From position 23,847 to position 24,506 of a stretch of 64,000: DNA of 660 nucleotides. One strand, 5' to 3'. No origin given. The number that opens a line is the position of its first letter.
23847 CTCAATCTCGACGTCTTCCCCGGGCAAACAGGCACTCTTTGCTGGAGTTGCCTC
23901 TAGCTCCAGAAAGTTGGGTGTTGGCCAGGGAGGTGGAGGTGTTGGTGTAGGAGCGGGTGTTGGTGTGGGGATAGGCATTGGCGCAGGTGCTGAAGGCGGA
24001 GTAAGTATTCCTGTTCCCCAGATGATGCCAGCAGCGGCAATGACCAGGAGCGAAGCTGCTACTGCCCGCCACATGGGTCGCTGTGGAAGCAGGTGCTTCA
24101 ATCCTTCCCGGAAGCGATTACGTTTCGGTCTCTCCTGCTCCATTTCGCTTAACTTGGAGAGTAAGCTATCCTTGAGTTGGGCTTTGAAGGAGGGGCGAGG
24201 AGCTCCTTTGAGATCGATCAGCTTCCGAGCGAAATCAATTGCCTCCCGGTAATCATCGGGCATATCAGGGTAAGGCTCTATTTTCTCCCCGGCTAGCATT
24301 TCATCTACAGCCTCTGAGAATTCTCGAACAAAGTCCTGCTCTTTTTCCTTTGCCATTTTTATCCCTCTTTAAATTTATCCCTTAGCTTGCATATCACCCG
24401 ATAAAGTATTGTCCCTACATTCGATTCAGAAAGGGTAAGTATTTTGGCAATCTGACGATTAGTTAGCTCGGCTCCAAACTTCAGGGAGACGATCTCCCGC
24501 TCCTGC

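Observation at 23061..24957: A 29-nt promoter-like motif (28/29 identical) links the ECF sigma operon to the repeat surface-protein gene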

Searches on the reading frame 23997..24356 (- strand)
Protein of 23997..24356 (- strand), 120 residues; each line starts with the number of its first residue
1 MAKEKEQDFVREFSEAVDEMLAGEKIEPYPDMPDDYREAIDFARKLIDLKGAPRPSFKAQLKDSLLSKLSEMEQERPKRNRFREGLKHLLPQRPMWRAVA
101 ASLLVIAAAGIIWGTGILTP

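Call 48: search_solved_structures(query=A2, max_evalue=10, show_alignments=2)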
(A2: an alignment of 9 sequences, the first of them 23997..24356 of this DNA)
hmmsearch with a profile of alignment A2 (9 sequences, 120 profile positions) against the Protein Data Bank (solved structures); distinct sequences matched with E-value up to 10: 21.
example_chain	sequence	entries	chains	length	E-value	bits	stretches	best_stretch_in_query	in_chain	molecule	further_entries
7n2b_A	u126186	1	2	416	0.0057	20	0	32-96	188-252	Transcription factor ETV6,Transcription factor ETV6,Transcription factor ETV6,3TEL-rigid-D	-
9o0h_B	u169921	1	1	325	0.015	18.7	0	32-94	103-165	Transcription factor ETV6,Non-receptor tyrosine-protein kinase TNK1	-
5l0p_A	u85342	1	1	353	0.019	18.3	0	32-94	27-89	Transcription factor ETV6, Transcription factor ETV6, Transcription factor ETV6, Ferric up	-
9e4q_A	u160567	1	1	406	0.05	17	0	32-94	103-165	Transcription factor ETV6,DARPin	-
4fmd_F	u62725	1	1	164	0.3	14.5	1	6-45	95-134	Ras-related protein Rab-1A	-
7eq2_A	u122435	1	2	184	0.31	14.4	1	6-45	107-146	Ras-related protein Rab-1A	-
4fmb_B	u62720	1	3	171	0.32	14.4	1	6-45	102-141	Ras-related protein Rab-1A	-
4fmc_B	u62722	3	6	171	0.32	14.3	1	6-45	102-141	Ras-related protein Rab-1A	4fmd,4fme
4jvs_B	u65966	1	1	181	0.35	14.2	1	6-45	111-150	Ras-related protein Rab-1A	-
3sfv_A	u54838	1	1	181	0.36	14.2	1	6-45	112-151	Ras-related protein Rab-1A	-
4iru_B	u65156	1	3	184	0.36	14.2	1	6-45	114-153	Ras-related protein Rab-1A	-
3tkl_A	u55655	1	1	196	0.39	14.1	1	6-45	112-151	Ras-related protein Rab-1A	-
2fol_A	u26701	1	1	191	0.39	14.1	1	6-45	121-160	Ras-related protein Rab-1A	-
3l0i_B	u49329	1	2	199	0.42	14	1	6-45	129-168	Ras-related protein Rab-1A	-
9mhf_E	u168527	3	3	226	0.49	13.8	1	6-45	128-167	Ras-related protein Rab-1A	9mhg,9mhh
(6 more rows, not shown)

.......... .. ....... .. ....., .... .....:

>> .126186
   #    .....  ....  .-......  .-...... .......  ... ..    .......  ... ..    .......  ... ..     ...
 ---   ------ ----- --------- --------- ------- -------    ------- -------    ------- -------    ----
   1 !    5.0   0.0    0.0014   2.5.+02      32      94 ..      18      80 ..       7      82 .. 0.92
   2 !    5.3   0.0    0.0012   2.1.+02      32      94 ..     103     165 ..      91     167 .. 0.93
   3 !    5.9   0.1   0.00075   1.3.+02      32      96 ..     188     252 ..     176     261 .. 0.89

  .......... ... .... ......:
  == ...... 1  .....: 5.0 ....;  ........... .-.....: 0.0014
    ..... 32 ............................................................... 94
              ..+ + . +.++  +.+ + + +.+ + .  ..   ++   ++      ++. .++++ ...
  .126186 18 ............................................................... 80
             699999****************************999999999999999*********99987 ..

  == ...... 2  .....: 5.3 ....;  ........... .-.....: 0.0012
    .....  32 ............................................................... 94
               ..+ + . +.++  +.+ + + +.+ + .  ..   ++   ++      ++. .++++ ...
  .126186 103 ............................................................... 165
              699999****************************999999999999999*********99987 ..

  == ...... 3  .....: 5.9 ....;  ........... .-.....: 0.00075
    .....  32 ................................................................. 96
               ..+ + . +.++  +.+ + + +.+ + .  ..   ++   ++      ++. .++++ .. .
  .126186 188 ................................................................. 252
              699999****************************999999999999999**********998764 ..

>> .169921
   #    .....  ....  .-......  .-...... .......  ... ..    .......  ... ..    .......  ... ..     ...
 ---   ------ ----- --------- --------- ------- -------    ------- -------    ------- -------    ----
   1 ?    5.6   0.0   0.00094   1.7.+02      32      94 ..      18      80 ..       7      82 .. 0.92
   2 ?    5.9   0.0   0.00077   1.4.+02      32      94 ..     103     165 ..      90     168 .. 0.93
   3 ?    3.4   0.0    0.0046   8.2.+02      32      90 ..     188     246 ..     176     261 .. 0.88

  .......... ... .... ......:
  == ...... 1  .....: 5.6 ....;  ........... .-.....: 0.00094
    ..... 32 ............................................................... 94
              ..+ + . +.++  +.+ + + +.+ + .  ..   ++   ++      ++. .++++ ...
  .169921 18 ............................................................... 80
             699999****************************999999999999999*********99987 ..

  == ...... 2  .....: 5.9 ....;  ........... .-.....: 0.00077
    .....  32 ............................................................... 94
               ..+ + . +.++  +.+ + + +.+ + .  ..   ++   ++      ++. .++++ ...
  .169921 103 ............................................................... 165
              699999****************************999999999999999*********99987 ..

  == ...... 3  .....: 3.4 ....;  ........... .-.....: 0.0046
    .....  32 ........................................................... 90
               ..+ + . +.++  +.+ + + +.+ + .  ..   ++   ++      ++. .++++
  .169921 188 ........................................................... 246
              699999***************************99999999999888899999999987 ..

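Call 49: search_protein_families(library=pfam, alignment_id=A2, max_evalue=1)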
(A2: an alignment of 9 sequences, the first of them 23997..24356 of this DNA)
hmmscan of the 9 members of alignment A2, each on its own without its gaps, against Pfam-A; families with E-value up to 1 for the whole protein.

A. member 1, window:23997-24356:- (120 aa): 1 family
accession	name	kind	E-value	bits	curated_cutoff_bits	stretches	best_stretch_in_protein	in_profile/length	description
PF06518.16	DUF1104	-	0.17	12.7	25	0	49-78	36-65/92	Protein of unknown function (DUF1104)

B. families by the number of members that match (of 9 scanned): 8 families
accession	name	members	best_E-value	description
PF22025.1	ThiI_fer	1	0.02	ThiI ferredoxin-like domain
PF18604.6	PreAtp-grasp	1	0.034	Pre ATP-grasp domain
PF00584.25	SecE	1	0.056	SecE/Sec61-gamma subunits of protein translocation complex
PF10303.14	DUF2408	1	0.15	Protein of unknown function (DUF2408)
PF24026.1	DUF7337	1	0.15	Family of unknown function (DUF7337)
PF06518.16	DUF1104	1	0.17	Protein of unknown function (DUF1104)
PF07693.20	KAP_NTPase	1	0.21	KAP family P-loop domain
PF06350.17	HSL_N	1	0.22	Hormone-sensitive lipase (HSL) N-terminus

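Call 66: predict_structure(alignment_id=A5)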
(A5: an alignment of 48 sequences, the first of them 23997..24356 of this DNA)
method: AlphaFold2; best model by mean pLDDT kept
length: 120 residues; sequences in the alignment: 48
mean_pLDDT: 68.3   pTM: 0.39
mean pLDDT of the five models: 68.3, 64.9, 56.7, 53.6, 50.8
residues with pLDDT >= 90: 1; 70-90: 62; 50-70: 42; < 50: 15
segments of 3 or more residues with pLDDT < 50: 113-120
pLDDT, mean of each block of 10 residues (from residue 1): 68 84 80 83 80 76 84 61 52 50 53 46
secondary structure, 60 per line:
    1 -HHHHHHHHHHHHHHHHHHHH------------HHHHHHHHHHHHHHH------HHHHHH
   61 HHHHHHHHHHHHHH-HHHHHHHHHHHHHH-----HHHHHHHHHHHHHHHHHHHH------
elements in order: H2-21 H34-48 H55-74 H76-89 H95-114

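Call 68: fold_search(model_id=the predicted structure, library=pdb)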
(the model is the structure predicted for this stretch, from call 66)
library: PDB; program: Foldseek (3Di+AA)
matches with E <= 10: 54; with E <= 0.001: 0
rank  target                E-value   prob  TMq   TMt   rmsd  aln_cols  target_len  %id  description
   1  8qpa_A                1.2e+00  0.18  0.33  0.03  16.8       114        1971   17  Cryo-EM Structure of Pre-B+5'ssLNG Complex (core part) (released 2024-05-22)
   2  5svh_A                1.3e+00  0.14  0.20  0.28  10.9        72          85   17  Crystal structure of the KIX domain of CBP in complex with a MLL/c-Myb chimera (released 2018-05-09)
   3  8qhx                  1.6e+00  0.04  0.18  0.12  46.6       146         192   19  280A Vipp1 H1-6 helical tubes in the presence of EPL (released 2024-09-18)
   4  8qpe_A                3.0e+00  0.11  0.33  0.02  16.8       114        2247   17  Cryo-EM Structure of Pre-B-like Complex (core part) (released 2024-05-22)
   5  8qpk_A                3.0e+00  0.09  0.31  0.03  18.2       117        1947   16  Cryo-EM Structure of Pre-B+5'ss Complex (core part) (released 2024-05-22)
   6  8r0a_A                3.0e+00  0.09  0.31  0.02  18.2       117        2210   16  Cryo-EM structure of the cross-exon pre-B+5'ss complex (released 2024-05-22)
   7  8rc0_A                3.2e+00  0.11  0.30  0.02  14.0        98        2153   14  Structure of the human 20S U5 snRNP (released 2024-03-27)
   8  8qoz_A                4.0e+00  0.12  0.33  0.03  14.2        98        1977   14  Cryo-EM Structure of Pre-B+5'ss+ATPgammaS Complex (core part) (released 2024-05-22)
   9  8r09_A                4.0e+00  0.12  0.33  0.02  14.2        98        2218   14  Cryo-EM structure of the cross-exon pre-B+5'ss+ATPgammaS complex (released 2024-05-22)
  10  7dco_A                4.3e+00  0.10  0.29  0.02  13.2        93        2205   16  Cryo-EM structure of the activated spliceosome (Bact complex) at an atomic resolution of 2.5 angstrom (released 2021-03-17)
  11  8y6o_C                4.6e+00  0.08  0.32  0.02  18.8       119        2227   16  Cryo-EM Structure of the human minor pre-B complex (pre-precatalytic spliceosome) U11 and tri-snRNP part (released 2024-03-20)
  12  8q7n_A                4.9e+00  0.07  0.29  0.02  15.4       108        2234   17  cryo-EM structure of the human spliceosomal B complex protomer (tri-snRNP core region) (released 2024-01-24)
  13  5tw9_B                4.9e+00  0.04  0.16  0.29   9.1        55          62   24  1.50 Angstrom Crystal Structure of C-terminal Fragment (residues 322-384) of Iron Uptake System Component EfeO from Ye (released 2016-11-30)
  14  6j6g_A                5.3e+00  0.09  0.33  0.03  14.2        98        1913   16  Cryo-EM structure of the yeast B*-a2 complex at an average resolution of 3.2 angstrom (released 2019-04-24)
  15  8h6k_5B               5.3e+00  0.08  0.33  0.02  16.9       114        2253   17  Cryo-EM structure of human exon-defined spliceosome in the mature B state. (released 2024-05-01)
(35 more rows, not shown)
